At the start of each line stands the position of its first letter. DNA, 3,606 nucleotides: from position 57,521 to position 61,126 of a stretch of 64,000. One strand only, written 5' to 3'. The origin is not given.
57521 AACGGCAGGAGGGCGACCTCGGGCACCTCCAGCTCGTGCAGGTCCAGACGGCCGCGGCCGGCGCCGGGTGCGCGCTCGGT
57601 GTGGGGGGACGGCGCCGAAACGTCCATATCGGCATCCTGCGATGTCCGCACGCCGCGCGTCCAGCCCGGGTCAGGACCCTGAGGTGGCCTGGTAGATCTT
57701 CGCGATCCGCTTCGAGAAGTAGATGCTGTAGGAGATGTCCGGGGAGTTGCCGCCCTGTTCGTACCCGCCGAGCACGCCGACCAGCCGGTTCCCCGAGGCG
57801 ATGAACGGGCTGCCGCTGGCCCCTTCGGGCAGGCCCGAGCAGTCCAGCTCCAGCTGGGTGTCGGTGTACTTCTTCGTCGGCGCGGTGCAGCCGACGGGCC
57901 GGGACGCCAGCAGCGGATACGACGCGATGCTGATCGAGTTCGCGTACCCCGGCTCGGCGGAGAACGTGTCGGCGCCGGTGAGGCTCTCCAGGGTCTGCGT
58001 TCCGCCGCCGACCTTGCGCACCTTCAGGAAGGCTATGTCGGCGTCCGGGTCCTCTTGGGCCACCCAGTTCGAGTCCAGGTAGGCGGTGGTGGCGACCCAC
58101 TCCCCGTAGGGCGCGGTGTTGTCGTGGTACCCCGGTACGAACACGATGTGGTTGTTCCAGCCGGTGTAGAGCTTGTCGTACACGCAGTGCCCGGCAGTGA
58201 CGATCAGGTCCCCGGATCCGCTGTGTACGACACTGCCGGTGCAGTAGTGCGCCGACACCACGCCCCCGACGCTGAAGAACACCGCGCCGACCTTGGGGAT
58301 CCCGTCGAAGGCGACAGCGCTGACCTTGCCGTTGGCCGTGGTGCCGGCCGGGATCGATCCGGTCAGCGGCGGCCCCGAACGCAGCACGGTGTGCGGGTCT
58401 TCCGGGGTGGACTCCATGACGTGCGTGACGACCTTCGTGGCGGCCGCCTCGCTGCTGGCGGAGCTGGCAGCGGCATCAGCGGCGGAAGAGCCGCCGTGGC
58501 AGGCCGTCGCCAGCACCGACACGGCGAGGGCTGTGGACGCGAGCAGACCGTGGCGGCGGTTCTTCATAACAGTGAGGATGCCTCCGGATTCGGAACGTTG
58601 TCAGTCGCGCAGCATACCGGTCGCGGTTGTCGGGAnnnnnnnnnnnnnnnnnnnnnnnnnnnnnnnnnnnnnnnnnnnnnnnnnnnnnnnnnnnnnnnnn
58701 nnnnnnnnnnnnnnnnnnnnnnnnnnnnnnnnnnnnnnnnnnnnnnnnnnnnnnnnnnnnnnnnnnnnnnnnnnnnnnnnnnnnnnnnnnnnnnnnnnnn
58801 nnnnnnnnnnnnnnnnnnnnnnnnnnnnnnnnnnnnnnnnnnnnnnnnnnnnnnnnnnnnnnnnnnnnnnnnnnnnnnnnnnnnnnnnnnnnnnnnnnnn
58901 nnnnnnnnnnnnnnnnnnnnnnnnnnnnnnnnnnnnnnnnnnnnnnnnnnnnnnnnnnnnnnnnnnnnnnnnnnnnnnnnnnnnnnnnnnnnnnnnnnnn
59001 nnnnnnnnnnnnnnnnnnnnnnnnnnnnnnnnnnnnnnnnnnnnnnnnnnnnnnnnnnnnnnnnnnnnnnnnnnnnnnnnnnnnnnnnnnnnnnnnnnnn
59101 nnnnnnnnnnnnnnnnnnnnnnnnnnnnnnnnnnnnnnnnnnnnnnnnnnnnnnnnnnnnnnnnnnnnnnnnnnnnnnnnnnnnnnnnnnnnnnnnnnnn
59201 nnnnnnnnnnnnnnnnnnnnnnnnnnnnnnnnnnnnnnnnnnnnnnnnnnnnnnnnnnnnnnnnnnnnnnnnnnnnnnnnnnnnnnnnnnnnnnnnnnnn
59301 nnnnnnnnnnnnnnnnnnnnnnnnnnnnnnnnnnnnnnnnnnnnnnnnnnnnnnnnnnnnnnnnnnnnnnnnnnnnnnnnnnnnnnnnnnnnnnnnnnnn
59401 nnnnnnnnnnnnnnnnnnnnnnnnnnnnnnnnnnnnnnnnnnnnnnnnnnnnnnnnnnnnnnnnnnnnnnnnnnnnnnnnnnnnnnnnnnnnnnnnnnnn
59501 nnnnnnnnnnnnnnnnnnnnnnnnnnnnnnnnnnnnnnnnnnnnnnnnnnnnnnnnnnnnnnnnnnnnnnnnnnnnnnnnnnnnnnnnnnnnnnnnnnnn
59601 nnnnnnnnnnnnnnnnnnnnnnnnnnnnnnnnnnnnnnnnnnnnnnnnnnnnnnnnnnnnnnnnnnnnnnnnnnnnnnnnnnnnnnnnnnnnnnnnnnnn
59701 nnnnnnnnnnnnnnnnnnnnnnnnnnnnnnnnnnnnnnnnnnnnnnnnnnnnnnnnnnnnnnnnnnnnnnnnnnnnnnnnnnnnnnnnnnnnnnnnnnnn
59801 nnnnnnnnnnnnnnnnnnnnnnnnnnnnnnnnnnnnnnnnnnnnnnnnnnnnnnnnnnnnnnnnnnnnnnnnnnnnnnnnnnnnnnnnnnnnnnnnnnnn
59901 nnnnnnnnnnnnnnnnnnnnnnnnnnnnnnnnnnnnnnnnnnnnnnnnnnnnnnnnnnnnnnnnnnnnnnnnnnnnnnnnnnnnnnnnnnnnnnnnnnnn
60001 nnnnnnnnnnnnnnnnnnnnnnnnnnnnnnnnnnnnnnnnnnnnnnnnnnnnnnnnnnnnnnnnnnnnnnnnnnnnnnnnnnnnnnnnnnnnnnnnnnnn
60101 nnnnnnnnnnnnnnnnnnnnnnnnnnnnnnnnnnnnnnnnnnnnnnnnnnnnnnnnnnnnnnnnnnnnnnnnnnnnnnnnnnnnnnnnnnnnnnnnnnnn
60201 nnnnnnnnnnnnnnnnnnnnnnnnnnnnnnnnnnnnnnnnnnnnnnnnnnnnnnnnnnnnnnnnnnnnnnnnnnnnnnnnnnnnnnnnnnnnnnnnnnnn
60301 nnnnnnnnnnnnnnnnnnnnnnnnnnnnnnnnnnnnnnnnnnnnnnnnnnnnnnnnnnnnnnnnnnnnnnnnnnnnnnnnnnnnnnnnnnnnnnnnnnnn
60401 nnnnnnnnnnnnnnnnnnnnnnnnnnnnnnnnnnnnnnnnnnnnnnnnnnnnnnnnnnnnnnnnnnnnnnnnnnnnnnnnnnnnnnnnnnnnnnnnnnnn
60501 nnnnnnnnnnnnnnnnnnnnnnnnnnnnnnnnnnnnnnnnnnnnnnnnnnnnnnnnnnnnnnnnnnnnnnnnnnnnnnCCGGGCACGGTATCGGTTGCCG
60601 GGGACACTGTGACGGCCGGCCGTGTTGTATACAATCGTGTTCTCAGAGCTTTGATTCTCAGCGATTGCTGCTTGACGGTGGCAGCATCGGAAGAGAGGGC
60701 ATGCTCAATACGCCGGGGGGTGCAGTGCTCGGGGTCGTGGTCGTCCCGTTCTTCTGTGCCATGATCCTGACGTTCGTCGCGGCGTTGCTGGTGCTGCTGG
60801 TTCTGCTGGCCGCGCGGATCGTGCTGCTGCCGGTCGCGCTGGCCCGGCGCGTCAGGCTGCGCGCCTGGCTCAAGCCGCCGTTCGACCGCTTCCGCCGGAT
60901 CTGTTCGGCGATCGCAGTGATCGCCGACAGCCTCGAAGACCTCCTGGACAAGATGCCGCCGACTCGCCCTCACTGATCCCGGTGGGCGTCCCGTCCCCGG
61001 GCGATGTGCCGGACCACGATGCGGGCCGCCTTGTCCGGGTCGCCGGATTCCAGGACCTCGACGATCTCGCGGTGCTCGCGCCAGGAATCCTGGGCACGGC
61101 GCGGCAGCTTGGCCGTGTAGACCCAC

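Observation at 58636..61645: Uncharacterised STM4014-like/LRR (STM4015-like) gene pair flanked by two identical GntR-type operators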

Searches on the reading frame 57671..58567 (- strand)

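Call 4: search_protein_families(library=pfam, proteins=[window:57671-58567:-], max_evalue=0.01)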
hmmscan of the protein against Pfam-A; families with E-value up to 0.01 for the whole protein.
window:57671-58567:- (298 aa): 2 families
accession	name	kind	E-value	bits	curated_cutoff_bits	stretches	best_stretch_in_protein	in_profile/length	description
PF13365.12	Trypsin_2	-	5.6e-09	37.3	27.6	1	109-265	1-144/144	Trypsin-like peptidase domain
PF00089.32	Trypsin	-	2.9e-08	34.2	20.6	1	102-278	22-209/220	Trypsin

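Call 5: search_protein_families(library=ncbifam, proteins=[window:57671-58567:-], max_evalue=0.01)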
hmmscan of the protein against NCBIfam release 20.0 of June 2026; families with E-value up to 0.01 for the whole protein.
window:57671-58567:- (298 aa): 0 families

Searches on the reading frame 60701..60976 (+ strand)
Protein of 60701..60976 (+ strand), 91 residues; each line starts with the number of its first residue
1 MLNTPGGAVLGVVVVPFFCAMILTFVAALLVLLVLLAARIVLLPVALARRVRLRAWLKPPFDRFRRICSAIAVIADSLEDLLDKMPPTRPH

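Call 4: search_protein_families(library=pfam, proteins=[window:60701-60976:+], max_evalue=0.01)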
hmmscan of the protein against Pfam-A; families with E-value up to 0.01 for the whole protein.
window:60701-60976:+ (91 aa): 0 families

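Call 5: search_protein_families(library=ncbifam, proteins=[window:60701-60976:+], max_evalue=0.01)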
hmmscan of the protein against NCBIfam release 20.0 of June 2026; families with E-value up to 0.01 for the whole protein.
window:60701-60976:+ (91 aa): 0 families

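Call 7: search_protein_families(library=padloc, proteins=[window:60701-60976:+], max_evalue=0.01)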
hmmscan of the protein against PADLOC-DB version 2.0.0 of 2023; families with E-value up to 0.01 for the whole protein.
window:60701-60976:+ (91 aa): 0 families
